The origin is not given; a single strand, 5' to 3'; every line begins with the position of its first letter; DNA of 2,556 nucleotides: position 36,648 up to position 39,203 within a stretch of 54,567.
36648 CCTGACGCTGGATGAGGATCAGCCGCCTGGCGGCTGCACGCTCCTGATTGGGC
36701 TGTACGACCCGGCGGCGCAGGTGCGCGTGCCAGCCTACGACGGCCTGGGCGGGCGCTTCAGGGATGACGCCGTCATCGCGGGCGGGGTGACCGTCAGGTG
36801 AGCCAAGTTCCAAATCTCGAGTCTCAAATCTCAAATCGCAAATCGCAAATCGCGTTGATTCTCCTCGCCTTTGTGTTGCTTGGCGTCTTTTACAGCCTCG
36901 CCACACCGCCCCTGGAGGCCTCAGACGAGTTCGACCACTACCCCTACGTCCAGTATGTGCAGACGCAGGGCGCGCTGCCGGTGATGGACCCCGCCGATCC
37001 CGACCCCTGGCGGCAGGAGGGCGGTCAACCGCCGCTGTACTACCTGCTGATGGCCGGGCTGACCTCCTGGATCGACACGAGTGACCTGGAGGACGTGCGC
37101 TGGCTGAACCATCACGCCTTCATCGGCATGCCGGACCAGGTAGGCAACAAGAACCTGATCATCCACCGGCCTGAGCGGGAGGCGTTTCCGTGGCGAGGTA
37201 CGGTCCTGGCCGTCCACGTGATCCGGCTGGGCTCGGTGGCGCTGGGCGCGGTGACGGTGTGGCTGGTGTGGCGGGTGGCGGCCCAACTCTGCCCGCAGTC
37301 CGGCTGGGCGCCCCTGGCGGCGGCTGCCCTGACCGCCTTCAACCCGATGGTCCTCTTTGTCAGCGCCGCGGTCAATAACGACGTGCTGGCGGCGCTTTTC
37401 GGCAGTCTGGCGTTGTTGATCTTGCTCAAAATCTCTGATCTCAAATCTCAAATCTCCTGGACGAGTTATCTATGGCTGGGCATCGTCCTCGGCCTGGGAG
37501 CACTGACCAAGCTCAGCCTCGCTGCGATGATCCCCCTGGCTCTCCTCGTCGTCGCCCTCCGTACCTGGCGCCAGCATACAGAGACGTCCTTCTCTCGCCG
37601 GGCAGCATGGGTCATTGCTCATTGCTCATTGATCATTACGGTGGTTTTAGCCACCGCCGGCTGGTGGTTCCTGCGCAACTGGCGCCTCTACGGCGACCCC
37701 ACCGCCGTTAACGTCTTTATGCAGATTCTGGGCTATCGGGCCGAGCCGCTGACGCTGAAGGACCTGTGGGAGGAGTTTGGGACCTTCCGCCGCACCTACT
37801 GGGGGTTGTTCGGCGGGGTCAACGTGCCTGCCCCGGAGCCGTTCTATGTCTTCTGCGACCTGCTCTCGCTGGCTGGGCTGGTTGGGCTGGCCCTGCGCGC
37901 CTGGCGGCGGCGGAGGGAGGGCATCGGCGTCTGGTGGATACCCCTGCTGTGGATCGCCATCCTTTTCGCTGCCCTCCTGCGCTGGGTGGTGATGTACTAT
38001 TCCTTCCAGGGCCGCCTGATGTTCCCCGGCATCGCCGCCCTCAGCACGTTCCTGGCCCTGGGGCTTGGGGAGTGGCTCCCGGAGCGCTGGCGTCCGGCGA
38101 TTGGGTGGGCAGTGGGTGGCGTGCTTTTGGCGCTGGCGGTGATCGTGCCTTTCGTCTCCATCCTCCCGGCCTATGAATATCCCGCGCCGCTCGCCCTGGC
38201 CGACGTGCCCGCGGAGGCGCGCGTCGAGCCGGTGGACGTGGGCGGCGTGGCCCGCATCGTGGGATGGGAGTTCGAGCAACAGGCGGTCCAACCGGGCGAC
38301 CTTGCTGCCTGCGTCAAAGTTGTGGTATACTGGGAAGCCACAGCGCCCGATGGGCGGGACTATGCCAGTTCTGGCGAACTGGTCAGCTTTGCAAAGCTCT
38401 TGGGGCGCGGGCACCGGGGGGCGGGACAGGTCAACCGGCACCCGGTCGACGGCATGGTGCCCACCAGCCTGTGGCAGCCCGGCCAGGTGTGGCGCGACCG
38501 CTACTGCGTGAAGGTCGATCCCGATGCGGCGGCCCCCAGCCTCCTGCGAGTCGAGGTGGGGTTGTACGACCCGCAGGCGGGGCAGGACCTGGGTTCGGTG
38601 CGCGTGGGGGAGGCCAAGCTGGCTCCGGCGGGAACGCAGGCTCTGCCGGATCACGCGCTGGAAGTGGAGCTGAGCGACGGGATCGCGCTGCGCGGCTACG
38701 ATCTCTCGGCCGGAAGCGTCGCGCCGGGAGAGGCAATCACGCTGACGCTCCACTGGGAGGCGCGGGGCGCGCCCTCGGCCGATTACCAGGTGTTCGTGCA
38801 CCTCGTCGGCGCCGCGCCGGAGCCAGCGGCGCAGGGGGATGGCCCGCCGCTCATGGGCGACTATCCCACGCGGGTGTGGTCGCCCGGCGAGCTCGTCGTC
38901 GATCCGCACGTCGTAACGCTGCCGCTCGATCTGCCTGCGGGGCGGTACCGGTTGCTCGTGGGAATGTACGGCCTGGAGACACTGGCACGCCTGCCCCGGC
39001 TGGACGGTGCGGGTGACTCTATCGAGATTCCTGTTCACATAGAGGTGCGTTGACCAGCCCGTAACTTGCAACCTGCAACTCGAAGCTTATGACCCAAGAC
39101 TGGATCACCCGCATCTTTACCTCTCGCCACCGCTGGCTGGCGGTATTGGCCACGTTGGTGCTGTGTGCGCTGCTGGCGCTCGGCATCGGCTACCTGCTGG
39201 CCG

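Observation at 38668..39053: One shared module of about 125 aa occurs 23 times on four different membrane scaffolds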

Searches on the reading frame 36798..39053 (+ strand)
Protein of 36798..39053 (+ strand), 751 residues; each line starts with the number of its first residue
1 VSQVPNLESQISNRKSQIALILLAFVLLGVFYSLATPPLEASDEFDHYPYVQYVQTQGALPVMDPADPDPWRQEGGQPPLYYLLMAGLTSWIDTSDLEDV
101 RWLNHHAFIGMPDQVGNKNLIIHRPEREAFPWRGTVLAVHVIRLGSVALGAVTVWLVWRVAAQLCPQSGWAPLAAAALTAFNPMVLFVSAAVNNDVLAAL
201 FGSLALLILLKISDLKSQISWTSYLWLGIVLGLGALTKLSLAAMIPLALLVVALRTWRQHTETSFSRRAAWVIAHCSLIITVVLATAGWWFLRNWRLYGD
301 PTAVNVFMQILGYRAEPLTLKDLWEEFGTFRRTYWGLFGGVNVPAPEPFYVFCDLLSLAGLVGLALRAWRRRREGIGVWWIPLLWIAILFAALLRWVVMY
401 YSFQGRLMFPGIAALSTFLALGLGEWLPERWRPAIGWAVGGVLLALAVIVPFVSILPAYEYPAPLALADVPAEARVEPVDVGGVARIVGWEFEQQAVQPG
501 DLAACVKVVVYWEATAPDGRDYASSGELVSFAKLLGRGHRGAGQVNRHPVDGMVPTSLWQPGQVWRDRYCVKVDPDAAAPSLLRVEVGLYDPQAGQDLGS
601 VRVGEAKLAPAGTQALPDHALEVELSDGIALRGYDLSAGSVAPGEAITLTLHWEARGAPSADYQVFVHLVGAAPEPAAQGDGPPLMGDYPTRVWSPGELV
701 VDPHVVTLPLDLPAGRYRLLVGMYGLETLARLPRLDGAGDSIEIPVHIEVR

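Call 5: search_protein_families(library=pfam, proteins=[window:36798-39053:+], max_evalue=0.1)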
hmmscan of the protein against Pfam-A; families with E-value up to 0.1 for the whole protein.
window:36798-39053:+ (751 aa): 2 families
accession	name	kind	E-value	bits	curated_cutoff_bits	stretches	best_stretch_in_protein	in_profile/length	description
PF13231.12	PMT_2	-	1.3e-11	45.4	26.1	1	141-282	23-155/160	Dolichyl-phosphate-mannose-protein mannosyltransferase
PF02366.24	PMT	-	1.9e-05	24.8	22.7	1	142-291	85-233/245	Dolichyl-phosphate-mannose-protein mannosyltransferase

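Call 12: search_protein_families(library=ncbifam, proteins=[window:36798-39053:+], max_evalue=0.1)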
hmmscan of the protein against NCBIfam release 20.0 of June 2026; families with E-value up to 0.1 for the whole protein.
window:36798-39053:+ (751 aa): 3 families
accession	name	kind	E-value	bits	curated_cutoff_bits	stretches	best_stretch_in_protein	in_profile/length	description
TIGR03663.1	TIGR03663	subfamily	0.00031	19.9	126.25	1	141-292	72-222/435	flippase activity-associated protein Agl23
NF009784.2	PRK13279.1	equivalog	0.019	13.6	567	1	142-265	83-207/539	lipid IV(A) 4-amino-4-deoxy-L-arabinosyltransferase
NF047440.1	LA3751_2_3_fam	subfamily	0.043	12.6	200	1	145-302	100-248/460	LA_3751/LA_3752 family putative glycosyltransferase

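Call 28: find_related_loci(query=window:36798-39053:+, collection=genome_contigs, flank=10000)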
Query window:36798-39053:+ (751 aa) in genome_contigs; peptide patterns used: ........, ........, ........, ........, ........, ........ (x = any residue, [..] = any of these).
121 stretches matched a pattern; 91 encode a relative of the query (tblastn E <= 1e-3); the best 80 are kept; 79 distinct loci.
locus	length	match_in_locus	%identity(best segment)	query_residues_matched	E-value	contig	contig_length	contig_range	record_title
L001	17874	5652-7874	79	3-750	0e+0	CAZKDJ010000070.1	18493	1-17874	MAG TPA_asm: uncultured Anaerolineales bacterium isolate binchicken_co116_320 genome assembly, contig: NODE_2918_length_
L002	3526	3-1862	85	136-751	0e+0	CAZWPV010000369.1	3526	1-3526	MAG TPA_asm: uncultured Anaerolineales bacterium isolate binchicken_co228_317 genome assembly, contig: NODE_47740_length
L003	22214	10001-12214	59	2-751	0e+0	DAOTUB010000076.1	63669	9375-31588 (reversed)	MAG TPA_asm: Anaerolineae bacterium isolate F17_41 k129_3036136, whole genome shotgun sequence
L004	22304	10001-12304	58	6-751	0e+0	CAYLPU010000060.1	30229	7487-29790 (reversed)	MAG TPA_asm: uncultured Anaerolineales bacterium isolate binchicken_co243_290 genome assembly, contig: NODE_1019_length_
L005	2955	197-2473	57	9-751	0e+0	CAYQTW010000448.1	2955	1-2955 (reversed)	MAG TPA_asm: uncultured Anaerolineales bacterium isolate binchicken_co355_303 genome assembly, contig: NODE_41110_length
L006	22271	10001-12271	57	4-751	0e+0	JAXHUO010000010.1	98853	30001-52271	MAG: Chloroflexota bacterium isolate MAG53_tar_biofilm MAG53_10, whole genome shotgun sequence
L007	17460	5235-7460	56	13-750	0e+0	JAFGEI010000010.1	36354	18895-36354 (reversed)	MAG: Anaerolineae bacterium isolate Zod_Metabat.1220 k87_152909, whole genome shotgun sequence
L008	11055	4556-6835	59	13-751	0e+0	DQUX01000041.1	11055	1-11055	MAG TPA_asm: Anaerolineales bacterium isolate SZUA-1492 k95_10108, whole genome shotgun sequence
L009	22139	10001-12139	57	33-751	0e+0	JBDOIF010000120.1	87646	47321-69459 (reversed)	MAG: Anaerolineae bacterium isolate TC202112_Ori_Bins009 k147_171588, whole genome shotgun sequence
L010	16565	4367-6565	57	15-751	0e+0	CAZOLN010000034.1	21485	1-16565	MAG TPA_asm: uncultured Anaerolineales bacterium isolate binchicken_co6_399 genome assembly, contig: NODE_2310_length_21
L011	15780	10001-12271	56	15-751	0e+0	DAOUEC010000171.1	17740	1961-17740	MAG TPA_asm: Anaerolineae bacterium isolate N3_163 k131_803049, whole genome shotgun sequence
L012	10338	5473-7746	54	20-746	0e+0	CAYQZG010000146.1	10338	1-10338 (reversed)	MAG TPA_asm: uncultured Anaerolineales bacterium isolate binchicken_co15_218 genome assembly, contig: NODE_4843_length_1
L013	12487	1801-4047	52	12-751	0e+0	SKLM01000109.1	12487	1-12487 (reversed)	MAG: Thermoflexales bacterium isolate CSSed162cmA_211 CSSed16-2cmA-15975, whole genome shotgun sequence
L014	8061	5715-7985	54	25-744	0e+0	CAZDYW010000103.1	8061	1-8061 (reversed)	MAG TPA_asm: uncultured Anaerolineales bacterium isolate binchicken_co15_170 genome assembly, contig: NODE_7401_length_8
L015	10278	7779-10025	58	2-750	0e+0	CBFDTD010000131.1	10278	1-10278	MAG TPA_asm: uncultured bacterium isolate SRR6823440_binner13_Refined_23 genome assembly, contig: ERZ650341.4220, whole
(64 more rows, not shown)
